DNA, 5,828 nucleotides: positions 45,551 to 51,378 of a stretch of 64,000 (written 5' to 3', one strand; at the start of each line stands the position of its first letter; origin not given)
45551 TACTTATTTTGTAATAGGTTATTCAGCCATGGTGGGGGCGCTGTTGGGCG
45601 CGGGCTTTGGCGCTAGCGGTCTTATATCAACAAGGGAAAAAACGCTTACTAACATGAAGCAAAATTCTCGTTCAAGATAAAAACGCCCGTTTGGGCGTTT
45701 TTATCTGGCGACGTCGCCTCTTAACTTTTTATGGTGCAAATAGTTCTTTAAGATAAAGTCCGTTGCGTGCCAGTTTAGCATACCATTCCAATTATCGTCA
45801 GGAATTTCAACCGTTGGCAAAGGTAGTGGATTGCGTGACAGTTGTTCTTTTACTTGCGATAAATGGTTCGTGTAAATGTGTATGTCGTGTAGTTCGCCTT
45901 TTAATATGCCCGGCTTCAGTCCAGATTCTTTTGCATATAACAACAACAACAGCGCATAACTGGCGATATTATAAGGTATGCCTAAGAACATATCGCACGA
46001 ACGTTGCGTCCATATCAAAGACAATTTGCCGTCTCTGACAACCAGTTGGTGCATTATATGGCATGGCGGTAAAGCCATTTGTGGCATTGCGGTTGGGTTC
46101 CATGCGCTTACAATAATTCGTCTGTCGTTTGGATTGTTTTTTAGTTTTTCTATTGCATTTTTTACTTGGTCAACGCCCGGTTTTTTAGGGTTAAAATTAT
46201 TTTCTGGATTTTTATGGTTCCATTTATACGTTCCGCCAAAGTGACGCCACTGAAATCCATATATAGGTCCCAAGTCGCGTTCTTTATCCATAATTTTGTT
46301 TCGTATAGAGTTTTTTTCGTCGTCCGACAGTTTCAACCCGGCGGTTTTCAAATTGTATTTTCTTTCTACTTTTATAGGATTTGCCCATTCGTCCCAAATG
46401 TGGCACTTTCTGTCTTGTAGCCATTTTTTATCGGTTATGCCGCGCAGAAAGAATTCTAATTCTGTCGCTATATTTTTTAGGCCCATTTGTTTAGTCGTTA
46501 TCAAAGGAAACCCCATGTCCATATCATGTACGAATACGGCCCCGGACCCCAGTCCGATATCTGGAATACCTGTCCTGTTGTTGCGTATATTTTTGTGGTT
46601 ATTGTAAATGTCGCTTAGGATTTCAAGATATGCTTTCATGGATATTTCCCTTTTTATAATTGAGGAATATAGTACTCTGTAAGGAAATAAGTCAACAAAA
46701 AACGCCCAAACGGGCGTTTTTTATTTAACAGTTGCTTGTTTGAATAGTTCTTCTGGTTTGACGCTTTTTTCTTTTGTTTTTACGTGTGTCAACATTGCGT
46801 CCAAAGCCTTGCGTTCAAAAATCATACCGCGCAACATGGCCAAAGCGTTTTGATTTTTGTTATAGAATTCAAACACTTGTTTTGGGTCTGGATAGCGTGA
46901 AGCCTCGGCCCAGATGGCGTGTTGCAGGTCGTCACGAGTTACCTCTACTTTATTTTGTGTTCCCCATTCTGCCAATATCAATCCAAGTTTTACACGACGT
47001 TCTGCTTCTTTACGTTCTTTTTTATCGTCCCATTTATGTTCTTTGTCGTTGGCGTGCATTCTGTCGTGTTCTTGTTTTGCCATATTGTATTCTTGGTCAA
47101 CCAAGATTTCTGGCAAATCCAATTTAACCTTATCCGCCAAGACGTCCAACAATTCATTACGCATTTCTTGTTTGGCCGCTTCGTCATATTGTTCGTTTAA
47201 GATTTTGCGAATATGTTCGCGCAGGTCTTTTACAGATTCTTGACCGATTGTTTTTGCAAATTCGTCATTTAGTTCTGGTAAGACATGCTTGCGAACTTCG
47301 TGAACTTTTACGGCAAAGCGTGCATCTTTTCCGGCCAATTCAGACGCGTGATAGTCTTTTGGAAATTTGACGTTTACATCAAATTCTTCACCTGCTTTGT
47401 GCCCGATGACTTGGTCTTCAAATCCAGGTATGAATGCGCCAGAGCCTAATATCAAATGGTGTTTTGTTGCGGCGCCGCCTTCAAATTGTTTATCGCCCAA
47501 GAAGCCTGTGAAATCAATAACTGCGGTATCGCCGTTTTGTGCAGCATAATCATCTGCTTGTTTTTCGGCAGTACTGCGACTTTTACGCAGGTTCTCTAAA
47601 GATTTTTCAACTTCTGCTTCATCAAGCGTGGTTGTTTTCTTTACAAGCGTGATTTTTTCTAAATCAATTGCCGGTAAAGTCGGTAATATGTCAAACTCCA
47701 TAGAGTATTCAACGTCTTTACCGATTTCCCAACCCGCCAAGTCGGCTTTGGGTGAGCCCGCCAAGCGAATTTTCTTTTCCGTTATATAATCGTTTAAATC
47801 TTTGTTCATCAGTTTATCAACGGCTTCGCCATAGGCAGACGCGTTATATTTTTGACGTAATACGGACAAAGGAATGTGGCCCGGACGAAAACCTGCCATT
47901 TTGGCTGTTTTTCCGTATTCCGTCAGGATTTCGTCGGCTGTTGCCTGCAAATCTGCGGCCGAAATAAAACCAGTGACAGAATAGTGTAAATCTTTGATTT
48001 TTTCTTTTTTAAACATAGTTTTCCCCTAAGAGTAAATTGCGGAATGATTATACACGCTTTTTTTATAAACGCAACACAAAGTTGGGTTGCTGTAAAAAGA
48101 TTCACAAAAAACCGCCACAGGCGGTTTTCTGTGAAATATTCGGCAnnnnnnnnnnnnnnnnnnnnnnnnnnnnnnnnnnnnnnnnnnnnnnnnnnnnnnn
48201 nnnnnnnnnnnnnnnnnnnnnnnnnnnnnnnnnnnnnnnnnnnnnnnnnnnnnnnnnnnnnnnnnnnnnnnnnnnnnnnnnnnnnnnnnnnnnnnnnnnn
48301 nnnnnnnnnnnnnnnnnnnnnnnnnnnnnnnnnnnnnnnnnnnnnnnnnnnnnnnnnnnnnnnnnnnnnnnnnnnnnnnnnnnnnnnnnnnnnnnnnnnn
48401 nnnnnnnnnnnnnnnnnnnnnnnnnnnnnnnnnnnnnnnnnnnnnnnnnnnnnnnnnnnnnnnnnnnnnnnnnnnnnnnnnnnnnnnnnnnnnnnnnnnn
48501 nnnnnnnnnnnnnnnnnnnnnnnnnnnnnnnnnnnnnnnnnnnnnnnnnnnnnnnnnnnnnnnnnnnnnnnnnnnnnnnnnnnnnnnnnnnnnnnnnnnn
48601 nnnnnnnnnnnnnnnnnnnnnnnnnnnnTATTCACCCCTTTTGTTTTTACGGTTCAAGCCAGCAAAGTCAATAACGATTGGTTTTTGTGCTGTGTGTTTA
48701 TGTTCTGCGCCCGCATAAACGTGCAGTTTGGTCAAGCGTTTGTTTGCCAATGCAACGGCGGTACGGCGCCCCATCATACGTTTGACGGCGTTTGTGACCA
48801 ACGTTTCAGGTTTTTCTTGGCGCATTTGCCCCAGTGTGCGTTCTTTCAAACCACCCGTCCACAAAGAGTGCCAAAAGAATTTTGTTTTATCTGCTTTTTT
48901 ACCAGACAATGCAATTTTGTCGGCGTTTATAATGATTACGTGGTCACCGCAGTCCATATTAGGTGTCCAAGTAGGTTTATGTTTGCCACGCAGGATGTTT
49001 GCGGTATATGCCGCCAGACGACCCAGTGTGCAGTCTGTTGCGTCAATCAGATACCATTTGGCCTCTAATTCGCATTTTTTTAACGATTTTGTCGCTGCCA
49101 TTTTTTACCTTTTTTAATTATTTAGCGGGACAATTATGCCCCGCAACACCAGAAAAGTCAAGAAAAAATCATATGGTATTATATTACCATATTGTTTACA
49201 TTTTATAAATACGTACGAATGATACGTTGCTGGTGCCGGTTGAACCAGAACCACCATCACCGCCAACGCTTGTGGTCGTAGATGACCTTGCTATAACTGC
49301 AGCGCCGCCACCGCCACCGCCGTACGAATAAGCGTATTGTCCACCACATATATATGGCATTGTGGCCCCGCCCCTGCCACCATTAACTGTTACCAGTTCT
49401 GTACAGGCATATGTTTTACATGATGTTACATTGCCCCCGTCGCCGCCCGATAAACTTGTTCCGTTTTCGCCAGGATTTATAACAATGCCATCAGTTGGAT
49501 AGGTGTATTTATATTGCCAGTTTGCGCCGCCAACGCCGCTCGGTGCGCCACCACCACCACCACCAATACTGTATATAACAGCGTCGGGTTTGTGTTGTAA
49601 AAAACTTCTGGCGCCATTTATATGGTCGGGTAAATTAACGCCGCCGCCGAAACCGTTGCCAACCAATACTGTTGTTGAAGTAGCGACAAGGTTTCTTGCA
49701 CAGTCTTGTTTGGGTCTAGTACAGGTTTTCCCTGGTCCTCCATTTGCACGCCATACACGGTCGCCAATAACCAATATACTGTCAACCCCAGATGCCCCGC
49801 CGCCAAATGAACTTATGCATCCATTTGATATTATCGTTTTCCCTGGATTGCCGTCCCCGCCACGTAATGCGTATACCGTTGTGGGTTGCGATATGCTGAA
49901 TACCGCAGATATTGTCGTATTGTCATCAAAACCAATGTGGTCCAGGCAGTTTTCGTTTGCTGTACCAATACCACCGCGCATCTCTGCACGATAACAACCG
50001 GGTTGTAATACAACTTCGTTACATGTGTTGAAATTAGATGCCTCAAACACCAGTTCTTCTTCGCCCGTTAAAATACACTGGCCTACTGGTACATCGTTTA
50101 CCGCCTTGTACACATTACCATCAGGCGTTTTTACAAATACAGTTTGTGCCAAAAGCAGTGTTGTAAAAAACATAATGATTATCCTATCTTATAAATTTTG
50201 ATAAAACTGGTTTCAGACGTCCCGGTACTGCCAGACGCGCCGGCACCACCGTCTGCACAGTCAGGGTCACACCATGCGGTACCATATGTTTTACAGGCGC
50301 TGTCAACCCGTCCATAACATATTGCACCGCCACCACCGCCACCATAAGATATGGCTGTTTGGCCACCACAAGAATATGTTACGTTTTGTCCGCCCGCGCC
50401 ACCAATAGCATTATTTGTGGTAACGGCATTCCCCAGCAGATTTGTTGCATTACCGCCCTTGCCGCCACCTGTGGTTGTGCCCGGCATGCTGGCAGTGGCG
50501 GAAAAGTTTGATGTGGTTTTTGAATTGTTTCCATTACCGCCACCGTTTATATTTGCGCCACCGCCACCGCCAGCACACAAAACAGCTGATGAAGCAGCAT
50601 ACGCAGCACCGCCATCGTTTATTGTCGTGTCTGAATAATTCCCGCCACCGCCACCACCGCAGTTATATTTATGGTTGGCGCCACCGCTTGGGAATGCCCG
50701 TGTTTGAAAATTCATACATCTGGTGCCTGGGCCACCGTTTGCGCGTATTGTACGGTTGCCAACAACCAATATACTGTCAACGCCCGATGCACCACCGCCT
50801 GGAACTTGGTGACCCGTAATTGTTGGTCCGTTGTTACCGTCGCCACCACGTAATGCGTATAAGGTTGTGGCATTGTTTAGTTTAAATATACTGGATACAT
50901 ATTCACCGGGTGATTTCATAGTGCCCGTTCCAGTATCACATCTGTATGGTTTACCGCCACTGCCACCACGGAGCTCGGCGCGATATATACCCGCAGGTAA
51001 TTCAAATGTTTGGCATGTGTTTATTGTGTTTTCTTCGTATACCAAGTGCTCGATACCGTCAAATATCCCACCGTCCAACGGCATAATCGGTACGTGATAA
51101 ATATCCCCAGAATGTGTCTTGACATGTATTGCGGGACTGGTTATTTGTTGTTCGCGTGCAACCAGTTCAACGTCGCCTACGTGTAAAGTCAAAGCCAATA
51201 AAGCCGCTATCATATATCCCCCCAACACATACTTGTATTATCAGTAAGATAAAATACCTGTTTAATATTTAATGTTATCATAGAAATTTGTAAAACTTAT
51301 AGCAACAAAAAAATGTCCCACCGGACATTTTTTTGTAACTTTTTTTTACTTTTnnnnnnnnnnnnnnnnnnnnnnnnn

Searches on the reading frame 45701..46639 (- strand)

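Call 90: search_protein_families(library=pfam, proteins=[window:45701-46639:-], max_evalue=0.0001)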
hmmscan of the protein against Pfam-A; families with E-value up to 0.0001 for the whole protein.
window:45701-46639:- (312 aa): 1 family
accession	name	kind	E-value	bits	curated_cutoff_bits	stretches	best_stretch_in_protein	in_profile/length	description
PF00303.24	Thymidylat_synt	-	1.2e-86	290.6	24.3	1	2-311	1-265/266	Thymidylate synthase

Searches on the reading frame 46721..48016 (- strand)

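Call 90: search_protein_families(library=pfam, proteins=[window:46721-48016:-], max_evalue=0.0001)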
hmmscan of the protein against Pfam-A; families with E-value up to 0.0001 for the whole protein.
window:46721-48016:- (431 aa): 3 families
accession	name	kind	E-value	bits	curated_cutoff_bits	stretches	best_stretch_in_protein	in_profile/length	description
PF05697.18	Trigger_N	-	6.9e-30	104.7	22.2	1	3-143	4-144/144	Bacterial trigger factor protein (TF)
PF05698.19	Trigger_C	-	4.2e-28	98.9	22.7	1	261-409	1-161/162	Bacterial trigger factor protein (TF) C-terminus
PF00254.34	FKBP_C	-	9.5e-15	55.1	21.1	1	158-238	4-93/94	FKBP-type peptidyl-prolyl cis-trans isomerase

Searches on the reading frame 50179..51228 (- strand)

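Call 90: search_protein_families(library=pfam, proteins=[window:50179-51228:-], max_evalue=0.0001)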
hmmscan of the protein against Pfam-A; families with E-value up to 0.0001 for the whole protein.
window:50179-51228:- (349 aa): 1 family
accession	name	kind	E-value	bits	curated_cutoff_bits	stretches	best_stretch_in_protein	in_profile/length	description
PF12810.13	ALK_LTK_GRD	-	2e-05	25.2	24.5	0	74-301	2-196/243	ALK/LTK, Glycine-rich domain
